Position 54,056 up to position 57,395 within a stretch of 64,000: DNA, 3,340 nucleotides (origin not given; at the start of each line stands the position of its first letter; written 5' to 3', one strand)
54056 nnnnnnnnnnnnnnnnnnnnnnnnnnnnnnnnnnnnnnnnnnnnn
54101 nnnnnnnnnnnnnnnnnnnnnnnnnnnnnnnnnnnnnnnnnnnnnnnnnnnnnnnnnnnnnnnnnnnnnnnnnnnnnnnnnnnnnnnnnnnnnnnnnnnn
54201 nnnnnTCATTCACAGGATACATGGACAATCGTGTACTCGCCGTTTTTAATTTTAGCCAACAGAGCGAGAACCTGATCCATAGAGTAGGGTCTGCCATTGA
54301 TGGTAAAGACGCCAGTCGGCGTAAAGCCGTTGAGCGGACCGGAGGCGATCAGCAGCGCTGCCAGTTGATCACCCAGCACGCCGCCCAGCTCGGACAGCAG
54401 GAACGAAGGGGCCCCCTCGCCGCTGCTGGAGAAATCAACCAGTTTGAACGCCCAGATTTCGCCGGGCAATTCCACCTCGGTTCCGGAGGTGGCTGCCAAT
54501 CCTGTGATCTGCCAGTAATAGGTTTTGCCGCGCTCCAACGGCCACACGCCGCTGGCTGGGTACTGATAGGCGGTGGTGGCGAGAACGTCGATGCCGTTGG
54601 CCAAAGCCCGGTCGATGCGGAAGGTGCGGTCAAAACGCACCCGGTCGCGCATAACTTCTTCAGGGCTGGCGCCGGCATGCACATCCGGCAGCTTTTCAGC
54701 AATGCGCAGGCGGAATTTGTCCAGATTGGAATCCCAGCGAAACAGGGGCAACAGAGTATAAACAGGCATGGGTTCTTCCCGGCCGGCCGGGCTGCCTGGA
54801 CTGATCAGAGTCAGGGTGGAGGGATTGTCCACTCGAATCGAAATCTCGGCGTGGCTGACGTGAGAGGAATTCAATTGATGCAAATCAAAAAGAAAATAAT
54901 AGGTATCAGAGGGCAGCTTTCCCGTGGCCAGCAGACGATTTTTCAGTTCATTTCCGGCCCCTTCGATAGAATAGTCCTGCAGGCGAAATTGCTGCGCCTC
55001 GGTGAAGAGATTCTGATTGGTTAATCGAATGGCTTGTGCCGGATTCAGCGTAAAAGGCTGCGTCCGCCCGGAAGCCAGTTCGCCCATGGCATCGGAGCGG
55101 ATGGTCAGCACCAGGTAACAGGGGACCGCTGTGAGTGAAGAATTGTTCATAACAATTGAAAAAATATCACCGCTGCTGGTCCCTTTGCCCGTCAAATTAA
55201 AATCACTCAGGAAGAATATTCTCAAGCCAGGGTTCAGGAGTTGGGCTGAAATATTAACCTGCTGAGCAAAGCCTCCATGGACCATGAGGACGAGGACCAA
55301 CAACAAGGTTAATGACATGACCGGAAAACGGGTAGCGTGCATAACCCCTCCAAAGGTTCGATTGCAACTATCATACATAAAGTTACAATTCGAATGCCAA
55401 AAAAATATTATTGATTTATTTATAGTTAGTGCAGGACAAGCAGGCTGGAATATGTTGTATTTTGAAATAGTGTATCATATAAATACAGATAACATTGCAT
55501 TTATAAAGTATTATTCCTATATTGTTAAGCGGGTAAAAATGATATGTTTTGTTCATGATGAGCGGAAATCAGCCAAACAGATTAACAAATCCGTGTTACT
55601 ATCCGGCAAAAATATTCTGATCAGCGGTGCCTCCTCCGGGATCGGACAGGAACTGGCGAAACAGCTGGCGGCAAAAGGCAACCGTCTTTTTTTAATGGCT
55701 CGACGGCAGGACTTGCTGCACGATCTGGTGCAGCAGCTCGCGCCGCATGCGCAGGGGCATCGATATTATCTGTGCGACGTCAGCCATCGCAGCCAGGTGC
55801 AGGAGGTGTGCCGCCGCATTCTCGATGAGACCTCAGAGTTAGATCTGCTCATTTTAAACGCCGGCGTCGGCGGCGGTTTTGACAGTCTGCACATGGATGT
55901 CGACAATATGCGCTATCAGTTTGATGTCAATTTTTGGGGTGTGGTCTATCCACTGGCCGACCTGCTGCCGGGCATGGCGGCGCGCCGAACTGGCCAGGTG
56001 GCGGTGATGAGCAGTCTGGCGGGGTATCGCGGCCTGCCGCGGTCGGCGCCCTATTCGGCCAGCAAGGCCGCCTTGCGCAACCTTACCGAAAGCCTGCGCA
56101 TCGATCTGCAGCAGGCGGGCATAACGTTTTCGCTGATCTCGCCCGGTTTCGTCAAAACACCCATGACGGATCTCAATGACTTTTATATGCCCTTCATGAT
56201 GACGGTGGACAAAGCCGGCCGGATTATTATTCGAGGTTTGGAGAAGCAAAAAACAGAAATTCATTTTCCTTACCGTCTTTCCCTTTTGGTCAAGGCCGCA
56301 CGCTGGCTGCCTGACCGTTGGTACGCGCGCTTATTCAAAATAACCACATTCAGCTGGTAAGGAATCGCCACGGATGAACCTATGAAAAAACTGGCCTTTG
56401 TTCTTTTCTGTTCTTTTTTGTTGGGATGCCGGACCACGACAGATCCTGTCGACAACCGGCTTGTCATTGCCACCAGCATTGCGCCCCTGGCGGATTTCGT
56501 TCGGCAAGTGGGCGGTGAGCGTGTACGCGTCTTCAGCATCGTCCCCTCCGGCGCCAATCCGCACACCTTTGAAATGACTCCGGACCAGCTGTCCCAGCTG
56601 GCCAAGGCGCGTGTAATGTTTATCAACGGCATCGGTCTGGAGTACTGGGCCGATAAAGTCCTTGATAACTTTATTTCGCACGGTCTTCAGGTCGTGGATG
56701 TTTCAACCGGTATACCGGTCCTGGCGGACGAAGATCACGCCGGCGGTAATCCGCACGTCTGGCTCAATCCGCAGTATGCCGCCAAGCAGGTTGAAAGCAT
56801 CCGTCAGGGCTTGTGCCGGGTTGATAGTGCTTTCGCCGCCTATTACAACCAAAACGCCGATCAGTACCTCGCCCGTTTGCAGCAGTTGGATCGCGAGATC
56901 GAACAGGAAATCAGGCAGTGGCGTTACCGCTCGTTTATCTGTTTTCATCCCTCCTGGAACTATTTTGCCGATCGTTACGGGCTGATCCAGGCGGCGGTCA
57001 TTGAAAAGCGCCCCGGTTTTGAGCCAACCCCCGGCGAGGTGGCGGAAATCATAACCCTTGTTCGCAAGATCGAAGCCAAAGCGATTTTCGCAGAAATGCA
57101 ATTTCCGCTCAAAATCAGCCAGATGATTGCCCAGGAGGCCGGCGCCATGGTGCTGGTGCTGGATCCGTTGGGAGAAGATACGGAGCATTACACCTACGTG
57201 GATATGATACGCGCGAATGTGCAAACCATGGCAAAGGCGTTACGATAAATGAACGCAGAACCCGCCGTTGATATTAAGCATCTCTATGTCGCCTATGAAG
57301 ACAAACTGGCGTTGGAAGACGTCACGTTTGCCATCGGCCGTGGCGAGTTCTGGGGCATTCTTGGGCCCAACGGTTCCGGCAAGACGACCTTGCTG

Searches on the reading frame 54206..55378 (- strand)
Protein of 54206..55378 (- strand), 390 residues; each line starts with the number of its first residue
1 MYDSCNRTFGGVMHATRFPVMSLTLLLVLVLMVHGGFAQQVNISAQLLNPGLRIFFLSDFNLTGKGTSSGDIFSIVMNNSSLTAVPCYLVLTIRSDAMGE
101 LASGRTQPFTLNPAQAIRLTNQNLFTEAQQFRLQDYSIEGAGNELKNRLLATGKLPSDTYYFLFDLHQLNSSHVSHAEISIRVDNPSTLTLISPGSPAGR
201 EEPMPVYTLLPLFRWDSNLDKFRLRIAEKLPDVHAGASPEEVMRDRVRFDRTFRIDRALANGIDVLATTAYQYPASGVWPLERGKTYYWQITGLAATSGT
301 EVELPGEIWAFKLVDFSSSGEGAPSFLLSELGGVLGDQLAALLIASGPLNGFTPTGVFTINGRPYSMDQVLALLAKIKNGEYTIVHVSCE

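Call 21: search_protein_families(library=pfam, proteins=[window:54206-55378:-], max_evalue=0.001)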
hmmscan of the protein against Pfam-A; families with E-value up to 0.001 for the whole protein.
window:54206-55378:- (390 aa): 0 families

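Call 32: search_protein_families(library=ncbifam, proteins=[window:54206-55378:-], max_evalue=1)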
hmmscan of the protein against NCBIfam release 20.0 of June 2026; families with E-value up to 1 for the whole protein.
window:54206-55378:- (390 aa): 1 family
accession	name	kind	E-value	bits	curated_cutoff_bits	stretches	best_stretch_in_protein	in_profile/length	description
NF000440.2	blaTHIN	exception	0.15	11.1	700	1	55-103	217-265/316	THIN family subclass B3 metallo-beta-lactamase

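Call 60: search_solved_structures(query=window:54206-55342:-, max_evalue=1)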
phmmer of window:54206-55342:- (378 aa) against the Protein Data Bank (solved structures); distinct sequences matched with E-value up to 1: 0.

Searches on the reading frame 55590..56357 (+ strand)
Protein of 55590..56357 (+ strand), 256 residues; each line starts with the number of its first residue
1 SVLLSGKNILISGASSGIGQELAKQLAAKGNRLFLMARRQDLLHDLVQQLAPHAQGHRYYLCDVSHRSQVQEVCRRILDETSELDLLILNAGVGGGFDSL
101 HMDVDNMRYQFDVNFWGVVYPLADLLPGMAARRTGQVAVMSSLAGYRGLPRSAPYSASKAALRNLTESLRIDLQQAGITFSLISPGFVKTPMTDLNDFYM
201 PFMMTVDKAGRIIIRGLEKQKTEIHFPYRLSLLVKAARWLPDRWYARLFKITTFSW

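Call 79: search_protein_families(library=pfam, proteins=[window:55590-56357:+], max_evalue=0.0001)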
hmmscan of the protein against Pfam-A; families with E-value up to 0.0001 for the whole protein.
window:55590-56357:+ (256 aa): 3 families
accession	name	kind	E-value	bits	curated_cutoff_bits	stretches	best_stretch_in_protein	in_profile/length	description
PF00106.31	adh_short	-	1.4e-46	158.9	26.6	1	7-194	1-188/195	short chain dehydrogenase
PF13561.12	adh_short_C2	-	6.3e-33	114.8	27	1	13-194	1-182/236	Enoyl-(Acyl carrier protein) reductase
PF08659.16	KR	-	5.8e-14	52.8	22.6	1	9-170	3-164/180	KR domain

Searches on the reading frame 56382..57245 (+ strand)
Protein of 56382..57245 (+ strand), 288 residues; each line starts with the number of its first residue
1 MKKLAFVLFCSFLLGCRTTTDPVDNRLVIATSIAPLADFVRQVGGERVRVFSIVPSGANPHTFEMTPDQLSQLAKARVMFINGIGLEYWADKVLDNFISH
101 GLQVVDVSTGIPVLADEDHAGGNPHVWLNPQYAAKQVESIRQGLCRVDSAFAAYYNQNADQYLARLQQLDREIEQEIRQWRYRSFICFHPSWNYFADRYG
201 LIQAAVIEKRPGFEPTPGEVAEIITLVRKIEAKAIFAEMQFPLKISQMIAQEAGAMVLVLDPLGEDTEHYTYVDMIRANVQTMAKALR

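Call 79: search_protein_families(library=pfam, proteins=[window:56382-57245:+], max_evalue=0.0001)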
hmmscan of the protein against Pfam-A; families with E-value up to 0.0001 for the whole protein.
window:56382-57245:+ (288 aa): 1 family
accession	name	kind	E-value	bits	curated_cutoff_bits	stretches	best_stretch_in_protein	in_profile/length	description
PF01297.22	ZnuA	-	7.7e-78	262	29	1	29-286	1-263/263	Zinc-uptake complex component A periplasmic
